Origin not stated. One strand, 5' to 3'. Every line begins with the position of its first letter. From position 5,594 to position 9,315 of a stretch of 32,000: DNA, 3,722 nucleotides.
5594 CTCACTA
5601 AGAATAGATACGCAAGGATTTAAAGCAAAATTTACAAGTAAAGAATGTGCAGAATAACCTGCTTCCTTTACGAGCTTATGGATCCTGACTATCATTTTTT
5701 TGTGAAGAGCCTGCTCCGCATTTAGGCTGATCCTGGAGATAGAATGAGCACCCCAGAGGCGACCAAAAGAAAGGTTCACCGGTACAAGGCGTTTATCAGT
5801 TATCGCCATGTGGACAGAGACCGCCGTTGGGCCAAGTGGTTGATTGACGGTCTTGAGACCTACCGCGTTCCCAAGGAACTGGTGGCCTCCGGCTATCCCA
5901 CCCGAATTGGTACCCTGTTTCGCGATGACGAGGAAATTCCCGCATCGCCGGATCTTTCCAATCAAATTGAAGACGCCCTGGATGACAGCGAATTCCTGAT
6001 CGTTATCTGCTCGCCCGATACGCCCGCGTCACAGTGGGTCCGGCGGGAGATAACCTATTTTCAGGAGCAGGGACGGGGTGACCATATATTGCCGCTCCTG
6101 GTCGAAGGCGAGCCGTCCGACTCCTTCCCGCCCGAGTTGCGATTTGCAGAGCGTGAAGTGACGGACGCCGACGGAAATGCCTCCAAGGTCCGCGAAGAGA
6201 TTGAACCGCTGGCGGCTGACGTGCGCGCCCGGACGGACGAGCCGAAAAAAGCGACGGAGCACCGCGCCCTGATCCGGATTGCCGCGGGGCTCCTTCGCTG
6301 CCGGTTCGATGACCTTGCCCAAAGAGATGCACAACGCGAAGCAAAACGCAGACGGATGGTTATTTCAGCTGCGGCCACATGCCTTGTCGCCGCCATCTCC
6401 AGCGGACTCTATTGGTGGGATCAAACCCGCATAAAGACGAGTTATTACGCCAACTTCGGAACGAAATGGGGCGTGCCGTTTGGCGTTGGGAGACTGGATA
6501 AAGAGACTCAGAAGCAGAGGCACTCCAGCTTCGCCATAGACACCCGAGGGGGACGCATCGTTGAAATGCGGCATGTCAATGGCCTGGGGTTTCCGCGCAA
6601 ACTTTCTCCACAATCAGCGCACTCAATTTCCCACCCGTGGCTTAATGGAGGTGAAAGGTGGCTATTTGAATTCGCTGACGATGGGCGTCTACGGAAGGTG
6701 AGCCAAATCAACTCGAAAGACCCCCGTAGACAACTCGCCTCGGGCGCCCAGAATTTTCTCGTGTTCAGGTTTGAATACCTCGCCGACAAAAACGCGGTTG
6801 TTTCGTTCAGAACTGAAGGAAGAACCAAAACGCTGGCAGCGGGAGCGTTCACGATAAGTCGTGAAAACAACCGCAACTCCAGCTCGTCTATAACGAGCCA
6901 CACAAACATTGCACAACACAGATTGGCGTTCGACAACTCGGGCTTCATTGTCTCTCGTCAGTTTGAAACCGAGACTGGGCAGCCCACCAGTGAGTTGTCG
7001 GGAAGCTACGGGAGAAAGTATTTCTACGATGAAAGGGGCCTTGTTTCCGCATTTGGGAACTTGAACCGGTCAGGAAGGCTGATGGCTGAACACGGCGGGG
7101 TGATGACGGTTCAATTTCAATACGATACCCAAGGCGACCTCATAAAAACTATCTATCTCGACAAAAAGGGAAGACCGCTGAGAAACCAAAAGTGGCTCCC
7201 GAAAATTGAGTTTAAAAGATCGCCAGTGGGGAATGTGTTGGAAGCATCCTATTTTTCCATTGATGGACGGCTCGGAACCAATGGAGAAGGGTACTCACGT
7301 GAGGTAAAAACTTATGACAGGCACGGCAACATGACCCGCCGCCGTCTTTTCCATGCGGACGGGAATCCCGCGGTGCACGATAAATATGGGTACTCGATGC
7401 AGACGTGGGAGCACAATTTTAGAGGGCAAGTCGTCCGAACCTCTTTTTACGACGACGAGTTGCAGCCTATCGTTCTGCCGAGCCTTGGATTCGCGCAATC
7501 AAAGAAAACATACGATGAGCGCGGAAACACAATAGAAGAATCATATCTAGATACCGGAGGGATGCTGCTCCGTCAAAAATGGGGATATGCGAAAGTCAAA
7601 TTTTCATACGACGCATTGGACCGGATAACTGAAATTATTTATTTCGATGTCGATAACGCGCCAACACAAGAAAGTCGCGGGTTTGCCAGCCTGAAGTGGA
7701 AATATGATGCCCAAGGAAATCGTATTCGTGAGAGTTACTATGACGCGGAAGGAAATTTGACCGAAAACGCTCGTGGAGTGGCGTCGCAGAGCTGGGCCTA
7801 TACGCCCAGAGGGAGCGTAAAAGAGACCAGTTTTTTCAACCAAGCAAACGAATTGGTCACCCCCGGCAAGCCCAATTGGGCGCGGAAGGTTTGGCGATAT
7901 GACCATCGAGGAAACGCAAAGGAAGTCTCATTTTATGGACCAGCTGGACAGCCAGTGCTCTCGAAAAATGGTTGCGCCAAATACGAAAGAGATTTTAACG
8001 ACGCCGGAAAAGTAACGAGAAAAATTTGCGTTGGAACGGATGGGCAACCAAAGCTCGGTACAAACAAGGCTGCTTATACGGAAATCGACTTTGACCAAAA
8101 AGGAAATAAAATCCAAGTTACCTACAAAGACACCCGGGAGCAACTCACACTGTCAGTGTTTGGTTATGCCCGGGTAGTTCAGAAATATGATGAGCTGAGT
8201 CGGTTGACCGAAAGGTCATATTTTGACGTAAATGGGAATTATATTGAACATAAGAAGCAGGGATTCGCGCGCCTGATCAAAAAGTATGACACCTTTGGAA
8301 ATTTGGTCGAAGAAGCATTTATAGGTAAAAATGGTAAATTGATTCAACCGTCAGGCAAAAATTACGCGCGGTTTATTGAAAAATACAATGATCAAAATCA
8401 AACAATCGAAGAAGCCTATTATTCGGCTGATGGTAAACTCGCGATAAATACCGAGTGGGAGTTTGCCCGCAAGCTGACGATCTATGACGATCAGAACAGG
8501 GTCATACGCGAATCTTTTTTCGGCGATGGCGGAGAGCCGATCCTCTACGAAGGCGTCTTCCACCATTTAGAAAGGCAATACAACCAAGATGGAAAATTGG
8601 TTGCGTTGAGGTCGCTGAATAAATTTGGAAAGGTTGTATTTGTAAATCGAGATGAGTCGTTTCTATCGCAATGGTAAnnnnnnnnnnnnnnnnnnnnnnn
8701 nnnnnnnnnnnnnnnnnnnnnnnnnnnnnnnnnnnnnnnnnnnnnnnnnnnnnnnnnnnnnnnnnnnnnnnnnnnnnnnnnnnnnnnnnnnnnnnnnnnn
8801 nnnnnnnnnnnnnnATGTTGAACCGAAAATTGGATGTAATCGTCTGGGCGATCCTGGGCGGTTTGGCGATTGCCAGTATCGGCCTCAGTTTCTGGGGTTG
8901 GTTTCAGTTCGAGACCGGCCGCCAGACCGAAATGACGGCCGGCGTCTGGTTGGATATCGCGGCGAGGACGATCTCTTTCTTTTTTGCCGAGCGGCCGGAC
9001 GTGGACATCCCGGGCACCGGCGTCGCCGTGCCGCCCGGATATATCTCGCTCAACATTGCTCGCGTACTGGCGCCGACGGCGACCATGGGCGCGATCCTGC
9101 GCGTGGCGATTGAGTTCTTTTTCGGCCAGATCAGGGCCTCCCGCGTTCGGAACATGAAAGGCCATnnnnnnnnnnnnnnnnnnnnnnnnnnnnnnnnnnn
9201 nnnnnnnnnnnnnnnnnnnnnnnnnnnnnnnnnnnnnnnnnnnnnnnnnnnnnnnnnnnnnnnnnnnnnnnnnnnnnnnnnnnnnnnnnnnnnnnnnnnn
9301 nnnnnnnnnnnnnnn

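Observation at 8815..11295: Possible prokaryotic ligand-gated channel combining a K-channel-like 2-TM/RCK chassis with RyR and SLOG domains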

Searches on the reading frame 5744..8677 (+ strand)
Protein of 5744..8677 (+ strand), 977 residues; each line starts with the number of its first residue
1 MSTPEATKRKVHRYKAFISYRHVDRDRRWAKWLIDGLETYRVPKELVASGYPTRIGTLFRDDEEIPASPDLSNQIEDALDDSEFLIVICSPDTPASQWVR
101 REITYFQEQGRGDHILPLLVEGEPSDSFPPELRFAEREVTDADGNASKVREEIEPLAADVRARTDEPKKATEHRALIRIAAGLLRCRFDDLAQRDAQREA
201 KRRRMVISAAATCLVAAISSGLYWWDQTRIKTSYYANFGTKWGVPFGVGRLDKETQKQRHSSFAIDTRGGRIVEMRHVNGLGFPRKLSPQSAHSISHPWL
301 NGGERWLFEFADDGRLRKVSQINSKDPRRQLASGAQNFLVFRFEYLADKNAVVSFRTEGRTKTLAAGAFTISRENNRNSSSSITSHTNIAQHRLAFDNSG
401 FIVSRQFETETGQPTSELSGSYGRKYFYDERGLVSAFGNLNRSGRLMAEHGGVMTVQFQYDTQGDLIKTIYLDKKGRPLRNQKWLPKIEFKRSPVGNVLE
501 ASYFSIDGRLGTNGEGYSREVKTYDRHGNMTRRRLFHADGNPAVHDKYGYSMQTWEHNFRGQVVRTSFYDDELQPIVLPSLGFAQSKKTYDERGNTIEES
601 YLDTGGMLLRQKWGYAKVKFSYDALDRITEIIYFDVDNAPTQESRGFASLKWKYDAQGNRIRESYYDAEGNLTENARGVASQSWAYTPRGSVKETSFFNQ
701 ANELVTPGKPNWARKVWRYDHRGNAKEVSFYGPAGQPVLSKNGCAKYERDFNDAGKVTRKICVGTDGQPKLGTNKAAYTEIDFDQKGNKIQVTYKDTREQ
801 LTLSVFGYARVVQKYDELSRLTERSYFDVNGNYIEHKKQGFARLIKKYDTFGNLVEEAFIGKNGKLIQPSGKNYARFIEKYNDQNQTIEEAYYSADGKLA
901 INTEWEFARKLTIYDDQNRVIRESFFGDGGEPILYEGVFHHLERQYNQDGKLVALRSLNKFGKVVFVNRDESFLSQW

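Call 3: search_protein_families(library=pfam, proteins=[window:5744-8677:+], max_evalue=0.1)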
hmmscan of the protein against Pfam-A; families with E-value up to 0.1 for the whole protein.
window:5744-8677:+ (977 aa): 4 families
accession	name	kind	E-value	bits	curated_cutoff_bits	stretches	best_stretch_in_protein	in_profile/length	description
PF13676.11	TIR_2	-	9.1e-15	55.7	28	1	17-143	2-109/122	TIR domain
PF08937.16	ThsB_TIR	-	1.4e-08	35.5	21.2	1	17-116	1-91/100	Thoeris protein ThsB, TIR-like domain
PF05593.20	RHS_repeat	-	2.2e-07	31.5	22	0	618-634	18-34/38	RHS Repeat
PF01582.25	TIR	-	0.0028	17.9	21.3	1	57-109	31-83/179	TIR domain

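Call 4: search_protein_families(library=padloc, proteins=[window:5744-8677:+], max_evalue=0.1)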
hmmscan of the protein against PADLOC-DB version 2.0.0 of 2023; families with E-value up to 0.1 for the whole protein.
window:5744-8677:+ (977 aa): 3 families
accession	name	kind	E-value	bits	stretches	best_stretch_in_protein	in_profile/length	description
PDLC02012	SAVED5--SAVED_TIR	-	3.7e-05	21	1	6-121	6-105/404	-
PDLC05062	PDC-S66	-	0.014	12.9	1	58-117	178-239/282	-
PDLC00418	ThsB1|ThsB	-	0.024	12.5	1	82-126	64-106/155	TIR-like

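Call 5: search_protein_families(library=ncbifam, proteins=[window:5744-8677:+], max_evalue=0.1)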
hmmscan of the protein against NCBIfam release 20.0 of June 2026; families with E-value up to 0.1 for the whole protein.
window:5744-8677:+ (977 aa): 4 families
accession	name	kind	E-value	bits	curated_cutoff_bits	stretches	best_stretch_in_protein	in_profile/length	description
TIGR01643.1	YD_repeat_2x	repeat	1.5e-06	28.4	15.8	0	641-663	8-31/42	YD repeat-containing protein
NF040588.1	FxsC_Nterm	equivalog_domain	0.0064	16.5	130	1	58-132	48-131/182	TIR-like protein FxsC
NF058526.1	Thoeris_type3_ThcB4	equivalog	0.0065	15.4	220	1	59-105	158-204/375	Thoeris type III anti-phage system protein ThcB4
NF050099.1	SepX_GlpR_2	exception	0.062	13.2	150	1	137-219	48-117/250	divisome protein SepX/GlpR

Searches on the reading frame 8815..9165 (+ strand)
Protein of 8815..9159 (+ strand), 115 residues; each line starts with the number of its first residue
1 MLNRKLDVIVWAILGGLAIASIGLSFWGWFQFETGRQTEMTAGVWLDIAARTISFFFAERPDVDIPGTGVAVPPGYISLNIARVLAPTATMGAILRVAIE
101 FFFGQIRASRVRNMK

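Call 14: search_protein_families(library=pfam, proteins=[window:8815-9159:+], max_evalue=10)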
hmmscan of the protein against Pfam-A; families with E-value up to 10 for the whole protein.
window:8815-9159:+ (115 aa): 0 families

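Call 35: search_solved_structures(query=A3, max_evalue=10, show_alignments=3)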
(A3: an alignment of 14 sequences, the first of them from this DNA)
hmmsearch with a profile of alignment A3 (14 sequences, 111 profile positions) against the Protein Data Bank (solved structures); distinct sequences matched with E-value up to 10: 3.
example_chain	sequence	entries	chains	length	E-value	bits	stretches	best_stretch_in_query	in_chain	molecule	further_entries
9n9j_A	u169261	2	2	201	0.16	15.5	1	13-43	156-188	Peptidyl-prolyl cis-trans isomerase FKBP11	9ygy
4es6_A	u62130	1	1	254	0.54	13.8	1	27-100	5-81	Uroporphyrinogen-III synthase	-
7a9g_AAA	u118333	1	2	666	0.99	12.9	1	29-92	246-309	1-deoxy-D-xylulose-5-phosphate synthase,1-deoxy-D-xylulose-5-phosphate synthase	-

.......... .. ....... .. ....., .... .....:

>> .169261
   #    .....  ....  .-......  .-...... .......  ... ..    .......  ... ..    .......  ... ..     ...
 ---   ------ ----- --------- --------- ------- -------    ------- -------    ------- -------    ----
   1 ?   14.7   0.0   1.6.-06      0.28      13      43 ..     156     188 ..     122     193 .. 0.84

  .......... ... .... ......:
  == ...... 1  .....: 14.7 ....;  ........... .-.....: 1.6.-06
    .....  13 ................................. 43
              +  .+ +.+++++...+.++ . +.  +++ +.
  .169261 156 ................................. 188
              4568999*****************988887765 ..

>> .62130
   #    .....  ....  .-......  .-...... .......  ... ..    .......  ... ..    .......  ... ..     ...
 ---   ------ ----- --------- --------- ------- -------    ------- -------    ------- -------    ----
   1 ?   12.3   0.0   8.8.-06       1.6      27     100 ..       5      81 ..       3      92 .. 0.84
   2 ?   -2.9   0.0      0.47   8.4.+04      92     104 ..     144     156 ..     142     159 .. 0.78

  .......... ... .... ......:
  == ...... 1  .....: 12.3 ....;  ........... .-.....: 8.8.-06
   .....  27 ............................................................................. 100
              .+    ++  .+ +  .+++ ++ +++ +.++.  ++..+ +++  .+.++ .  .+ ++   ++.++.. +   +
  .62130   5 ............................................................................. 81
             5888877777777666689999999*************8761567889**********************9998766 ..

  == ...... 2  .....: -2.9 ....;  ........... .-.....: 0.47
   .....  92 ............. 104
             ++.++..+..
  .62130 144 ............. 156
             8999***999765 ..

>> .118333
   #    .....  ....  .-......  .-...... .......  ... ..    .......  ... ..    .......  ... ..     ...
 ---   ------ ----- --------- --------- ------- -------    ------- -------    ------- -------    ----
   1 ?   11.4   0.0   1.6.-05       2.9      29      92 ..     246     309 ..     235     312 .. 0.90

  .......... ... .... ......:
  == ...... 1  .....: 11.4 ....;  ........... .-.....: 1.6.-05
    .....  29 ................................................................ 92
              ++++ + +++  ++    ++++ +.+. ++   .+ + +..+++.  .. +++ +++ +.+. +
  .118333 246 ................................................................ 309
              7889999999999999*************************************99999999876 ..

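Call 36: search_protein_families(library=pfam, alignment_id=A3, max_evalue=10)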
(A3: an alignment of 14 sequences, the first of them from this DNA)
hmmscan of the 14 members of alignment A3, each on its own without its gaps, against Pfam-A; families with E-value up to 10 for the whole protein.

A. member 1, seq(117 aa): 0 families

B. families by the number of members that match (of 14 scanned): 2 families
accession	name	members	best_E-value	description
PF12555.13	SteA-like_C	1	0.087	SteA-like C-terminal domain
PF24256.1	DUF7457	1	0.13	Family of unknown function (DUF7457)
